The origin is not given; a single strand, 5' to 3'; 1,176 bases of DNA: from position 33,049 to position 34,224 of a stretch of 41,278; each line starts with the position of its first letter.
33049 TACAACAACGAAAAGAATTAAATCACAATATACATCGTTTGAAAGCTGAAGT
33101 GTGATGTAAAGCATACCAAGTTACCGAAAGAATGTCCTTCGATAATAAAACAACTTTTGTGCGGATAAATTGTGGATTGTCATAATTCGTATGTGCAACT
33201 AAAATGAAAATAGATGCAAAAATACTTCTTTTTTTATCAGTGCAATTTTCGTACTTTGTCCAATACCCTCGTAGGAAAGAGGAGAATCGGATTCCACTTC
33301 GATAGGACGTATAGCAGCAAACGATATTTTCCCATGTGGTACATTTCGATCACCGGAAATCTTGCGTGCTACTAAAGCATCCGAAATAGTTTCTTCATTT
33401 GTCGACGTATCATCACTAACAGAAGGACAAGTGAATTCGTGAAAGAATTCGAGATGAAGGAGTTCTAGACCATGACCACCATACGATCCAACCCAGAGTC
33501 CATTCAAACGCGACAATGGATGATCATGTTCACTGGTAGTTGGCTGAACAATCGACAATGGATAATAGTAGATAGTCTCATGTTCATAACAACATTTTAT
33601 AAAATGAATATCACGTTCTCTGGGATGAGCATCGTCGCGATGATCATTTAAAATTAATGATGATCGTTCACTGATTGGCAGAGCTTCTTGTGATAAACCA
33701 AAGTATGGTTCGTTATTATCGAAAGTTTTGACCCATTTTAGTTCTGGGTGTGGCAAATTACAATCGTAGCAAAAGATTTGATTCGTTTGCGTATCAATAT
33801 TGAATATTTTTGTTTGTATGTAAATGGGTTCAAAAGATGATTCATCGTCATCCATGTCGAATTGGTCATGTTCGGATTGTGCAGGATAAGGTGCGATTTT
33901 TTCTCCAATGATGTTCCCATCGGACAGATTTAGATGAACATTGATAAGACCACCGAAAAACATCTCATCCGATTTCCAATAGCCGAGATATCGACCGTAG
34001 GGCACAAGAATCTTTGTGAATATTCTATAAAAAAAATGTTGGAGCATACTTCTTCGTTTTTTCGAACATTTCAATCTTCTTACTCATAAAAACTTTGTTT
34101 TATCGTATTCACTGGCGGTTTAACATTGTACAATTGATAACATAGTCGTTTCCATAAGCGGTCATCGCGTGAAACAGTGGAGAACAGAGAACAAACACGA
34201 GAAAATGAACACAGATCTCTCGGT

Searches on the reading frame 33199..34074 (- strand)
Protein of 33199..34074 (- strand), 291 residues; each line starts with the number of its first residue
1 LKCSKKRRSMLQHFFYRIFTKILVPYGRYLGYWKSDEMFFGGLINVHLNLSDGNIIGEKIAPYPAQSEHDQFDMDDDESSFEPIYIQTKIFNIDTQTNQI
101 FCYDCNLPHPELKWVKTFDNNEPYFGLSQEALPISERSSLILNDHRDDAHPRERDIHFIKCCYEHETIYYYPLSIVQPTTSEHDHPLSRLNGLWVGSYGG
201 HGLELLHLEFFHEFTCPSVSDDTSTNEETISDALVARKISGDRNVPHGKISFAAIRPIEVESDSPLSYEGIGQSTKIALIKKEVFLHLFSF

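Call 42: search_protein_families(library=pfam, proteins=[window:33199-34074:-], max_evalue=0.001)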
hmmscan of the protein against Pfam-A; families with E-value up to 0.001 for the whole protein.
window:33199-34074:- (291 aa): 1 family
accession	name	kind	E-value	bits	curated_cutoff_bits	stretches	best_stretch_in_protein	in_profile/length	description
PF12014.13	Cyclin_D1_bind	-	3.4e-11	44.3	22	1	182-255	10-75/156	Cyclin D1 binding domain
